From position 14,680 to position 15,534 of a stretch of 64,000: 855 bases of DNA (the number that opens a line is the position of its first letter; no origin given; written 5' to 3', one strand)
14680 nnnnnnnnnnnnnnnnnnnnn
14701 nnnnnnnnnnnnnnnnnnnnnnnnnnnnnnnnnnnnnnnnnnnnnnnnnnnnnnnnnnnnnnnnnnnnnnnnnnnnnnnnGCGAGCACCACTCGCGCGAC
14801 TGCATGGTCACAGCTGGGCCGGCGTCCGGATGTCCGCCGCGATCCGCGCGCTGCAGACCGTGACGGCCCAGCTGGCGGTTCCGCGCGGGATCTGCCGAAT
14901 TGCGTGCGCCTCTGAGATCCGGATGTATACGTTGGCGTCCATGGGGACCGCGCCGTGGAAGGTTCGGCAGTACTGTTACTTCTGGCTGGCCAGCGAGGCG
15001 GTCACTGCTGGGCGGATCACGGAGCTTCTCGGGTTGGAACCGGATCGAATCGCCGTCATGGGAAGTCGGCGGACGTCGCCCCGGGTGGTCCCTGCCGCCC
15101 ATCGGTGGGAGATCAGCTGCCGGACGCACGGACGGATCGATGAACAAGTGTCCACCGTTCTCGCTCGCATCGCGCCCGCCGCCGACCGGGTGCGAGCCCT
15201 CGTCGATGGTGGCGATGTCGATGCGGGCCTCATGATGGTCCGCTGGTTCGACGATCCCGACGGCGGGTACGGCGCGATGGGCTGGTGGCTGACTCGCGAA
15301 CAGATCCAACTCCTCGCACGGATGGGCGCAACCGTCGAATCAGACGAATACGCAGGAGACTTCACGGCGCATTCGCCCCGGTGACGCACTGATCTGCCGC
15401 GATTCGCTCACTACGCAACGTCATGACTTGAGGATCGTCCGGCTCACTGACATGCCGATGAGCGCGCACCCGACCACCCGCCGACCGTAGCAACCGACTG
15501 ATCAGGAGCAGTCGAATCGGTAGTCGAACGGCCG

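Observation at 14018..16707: AT-richer island of putative toxin-immunity-type genes (SUKH/SMI1-KNR4, DUF4279, DUF1963) without a cognate toxin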

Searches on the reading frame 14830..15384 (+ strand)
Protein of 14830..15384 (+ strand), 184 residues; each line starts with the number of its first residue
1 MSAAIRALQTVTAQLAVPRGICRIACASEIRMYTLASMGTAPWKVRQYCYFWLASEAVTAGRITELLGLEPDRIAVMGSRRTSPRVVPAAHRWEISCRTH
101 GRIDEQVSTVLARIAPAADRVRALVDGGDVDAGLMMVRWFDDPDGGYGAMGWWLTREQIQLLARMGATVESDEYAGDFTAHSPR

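Call 3: search_protein_families(library=pfam, proteins=[window:14830-15384:+], max_evalue=1)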
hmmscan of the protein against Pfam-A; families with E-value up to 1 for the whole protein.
window:14830-15384:+ (184 aa): 2 families
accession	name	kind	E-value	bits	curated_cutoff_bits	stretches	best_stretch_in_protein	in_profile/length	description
PF14106.11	DUF4279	-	2.4e-15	57.3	25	1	55-169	2-114/116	Domain of unknown function (DUF4279)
PF02023.22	SCAN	-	0.088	13.1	27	1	44-70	25-51/90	SCAN domain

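Call 4: search_protein_families(library=ncbifam, proteins=[window:14830-15384:+], max_evalue=1)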
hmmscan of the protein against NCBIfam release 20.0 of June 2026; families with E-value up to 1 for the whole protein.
window:14830-15384:+ (184 aa): 0 families

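Call 45: find_homologous_proteins(query=window:14830-15384:+)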
Query window:14830-15384:+ (184 aa): 29 proteins with E <= 0.001 among 565 candidates.
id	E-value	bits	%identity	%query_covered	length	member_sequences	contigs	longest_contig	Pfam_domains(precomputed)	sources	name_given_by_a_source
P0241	3.6e-91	322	95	82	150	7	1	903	PF14106.13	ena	-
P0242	2.2e-78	281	86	80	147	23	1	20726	PF14106.13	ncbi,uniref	ncbi:DUF4279 domain-containing protein [Micromonospora chalcea]|uniref:DUF4279 domain-containing pro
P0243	7.3e-77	276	84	79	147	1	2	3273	PF14106.13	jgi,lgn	jgi:hypothetical protein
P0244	1.6e-76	274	84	80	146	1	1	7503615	PF14106.13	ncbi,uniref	ncbi:DUF4279 domain-containing protein [Krasilnikovia sp. M28-CT-15]|uniref:DUF4279 domain-containin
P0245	3.5e-76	273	87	78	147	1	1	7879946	PF14106.13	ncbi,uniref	ncbi:DUF4279 domain-containing protein [Krasilnikovia sp. MM14-A1259]|uniref:DUF4279 domain-containi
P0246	1.0e-75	272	83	79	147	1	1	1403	PF14106.13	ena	-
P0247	2.6e-75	270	82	79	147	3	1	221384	PF14106.13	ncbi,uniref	ncbi:hypothetical protein GCM10023350_19720 [Nocardioides endophyticus]|uniref:DUF4279 domain-contai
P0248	4.2e-75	270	82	80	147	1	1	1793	PF14106.13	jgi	jgi:hypothetical protein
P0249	4.9e-75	270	81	79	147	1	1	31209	PF14106.13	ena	-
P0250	1.9e-74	268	82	79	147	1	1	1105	PF14106.13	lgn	-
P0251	6.8e-69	250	76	79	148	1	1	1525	PF14106.13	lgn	-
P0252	8.0e-68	246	75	79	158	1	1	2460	PF14106.13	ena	-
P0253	1.0e-67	246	72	81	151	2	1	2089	PF14106.13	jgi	jgi:hypothetical protein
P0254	5.7e-66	240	70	79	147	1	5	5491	PF14106.13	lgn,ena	-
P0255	2.6e-63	231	68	79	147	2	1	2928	PF14106.13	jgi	jgi:hypothetical protein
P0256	8.7e-59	217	64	79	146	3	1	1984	PF14106.13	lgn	-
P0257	4.8e-58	214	64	79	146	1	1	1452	PF14106.13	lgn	-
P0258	7.1e-57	210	69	79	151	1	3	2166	PF14106.13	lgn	-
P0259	8.1e-57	210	61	79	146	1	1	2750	PF14106.13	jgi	jgi:hypothetical protein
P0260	1.7e-56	209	66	75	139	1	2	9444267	PF14106.13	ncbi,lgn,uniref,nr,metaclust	ncbi:protein of unknown function (DUF4279) [Parafrankia irregularis]|uniref:DUF4279 domain-containin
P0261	4.1e-56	208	63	77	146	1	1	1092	PF14106.13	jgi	-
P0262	8.3e-56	207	62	79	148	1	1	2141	PF14106.13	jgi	jgi:hypothetical protein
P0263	5.3e-55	204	64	79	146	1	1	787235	PF14106.13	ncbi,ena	-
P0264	5.8e-51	191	62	79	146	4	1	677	PF14106.13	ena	-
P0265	1.2e-45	174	56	79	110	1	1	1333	PF14106.13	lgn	-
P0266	4.5e-43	165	70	58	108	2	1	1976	PF14106.13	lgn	-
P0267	3.1e-39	153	70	54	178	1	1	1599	PF14106.13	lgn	-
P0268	1.3e-19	89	61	36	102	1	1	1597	PF14106.13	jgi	jgi:Domain of unknown function (DUF4279)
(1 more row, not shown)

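Call 47: find_encoding_contigs(protein=P0244, flank=7000, max_places=2)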
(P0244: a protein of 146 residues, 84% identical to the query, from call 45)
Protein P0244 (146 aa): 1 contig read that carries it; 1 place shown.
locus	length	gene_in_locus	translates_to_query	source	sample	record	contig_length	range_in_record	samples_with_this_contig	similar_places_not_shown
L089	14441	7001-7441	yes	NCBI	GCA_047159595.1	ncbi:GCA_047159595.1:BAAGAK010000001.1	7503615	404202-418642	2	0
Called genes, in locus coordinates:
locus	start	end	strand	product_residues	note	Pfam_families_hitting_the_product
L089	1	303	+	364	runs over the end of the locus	PF24137: (faint), PF25581:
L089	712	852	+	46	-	-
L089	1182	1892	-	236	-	PF18029:Glyoxalase_6, PF00903:Glyoxalase (faint), PF18029:Glyoxalase_6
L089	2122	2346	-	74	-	-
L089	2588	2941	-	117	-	PF01337:Barstar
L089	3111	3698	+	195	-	PF13480:Acetyltransf_6 (weak), PF00583:Acetyltransf_1, PF13673:Acetyltransf_10, PF13508:Acetyltransf_7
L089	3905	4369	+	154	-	PF20935:DUF6847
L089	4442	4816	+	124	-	-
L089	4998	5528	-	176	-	PF26947:CDL (faint)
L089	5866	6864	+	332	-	PF08240:ADH_N, PF00107:ADH_zinc_N, PF13602:ADH_zinc_N_2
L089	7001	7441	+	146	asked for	PF14106:DUF4279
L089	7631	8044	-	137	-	PF04075:F420H2_quin_red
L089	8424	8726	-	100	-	-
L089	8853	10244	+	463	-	-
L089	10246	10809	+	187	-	-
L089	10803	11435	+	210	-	-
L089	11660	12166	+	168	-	-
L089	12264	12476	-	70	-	-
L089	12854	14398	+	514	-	PF01816:LRV (faint)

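Call 48: find_encoding_contigs(protein=P0247, flank=7000, max_places=2)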
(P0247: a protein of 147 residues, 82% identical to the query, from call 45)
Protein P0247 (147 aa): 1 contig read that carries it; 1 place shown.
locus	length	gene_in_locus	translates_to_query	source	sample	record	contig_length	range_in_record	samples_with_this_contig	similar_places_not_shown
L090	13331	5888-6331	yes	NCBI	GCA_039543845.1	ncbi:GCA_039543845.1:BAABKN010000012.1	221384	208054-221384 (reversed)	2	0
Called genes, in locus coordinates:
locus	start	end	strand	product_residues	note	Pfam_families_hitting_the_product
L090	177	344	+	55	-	-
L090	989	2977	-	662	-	-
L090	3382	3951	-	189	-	-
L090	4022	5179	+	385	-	-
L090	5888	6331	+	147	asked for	PF14106:DUF4279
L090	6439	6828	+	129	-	-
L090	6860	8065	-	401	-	PF01548:DEDD_Tnp_IS110, PF02371:Transposase_20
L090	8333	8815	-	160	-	-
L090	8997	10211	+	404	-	-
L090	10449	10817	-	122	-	-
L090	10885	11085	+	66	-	-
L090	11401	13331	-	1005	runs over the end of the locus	PF03699:UPF0182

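Call 49: find_encoding_contigs(protein=P0242, flank=7000, max_places=3)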
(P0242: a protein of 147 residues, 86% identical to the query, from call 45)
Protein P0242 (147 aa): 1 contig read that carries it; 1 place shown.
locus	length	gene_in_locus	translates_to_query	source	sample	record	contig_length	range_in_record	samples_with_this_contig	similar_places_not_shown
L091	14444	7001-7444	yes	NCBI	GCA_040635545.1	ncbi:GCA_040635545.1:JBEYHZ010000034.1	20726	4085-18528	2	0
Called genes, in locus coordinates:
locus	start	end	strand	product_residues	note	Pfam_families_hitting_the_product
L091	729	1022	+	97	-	PF00023:Ank (faint), PF12796:Ank_2 (faint), PF13606:Ank_3 (faint), PF13857:Ank_5 (faint), PF13637:Ank_4 (weak)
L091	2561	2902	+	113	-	-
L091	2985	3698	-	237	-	-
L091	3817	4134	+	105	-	PF26125:AcrVA2-like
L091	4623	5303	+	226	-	-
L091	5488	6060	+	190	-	PF12867:DinB_2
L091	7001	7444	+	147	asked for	PF14106:DUF4279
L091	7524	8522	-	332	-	-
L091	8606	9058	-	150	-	-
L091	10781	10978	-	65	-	PF12728:HTH_17 (weak)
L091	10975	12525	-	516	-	PF20199:RepSA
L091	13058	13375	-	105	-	-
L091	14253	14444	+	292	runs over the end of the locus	-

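Call 97: search_protein_families(library=padloc, proteins=[window:14941-15384:+], max_evalue=0.1)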
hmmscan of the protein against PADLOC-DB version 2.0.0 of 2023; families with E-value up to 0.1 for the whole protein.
window:14941-15384:+ (147 aa): 0 families

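Call 98: search_protein_families(library=phrogs, proteins=[window:14941-15384:+], max_evalue=0.1)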
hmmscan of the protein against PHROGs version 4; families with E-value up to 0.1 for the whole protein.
window:14941-15384:+ (147 aa): 0 families
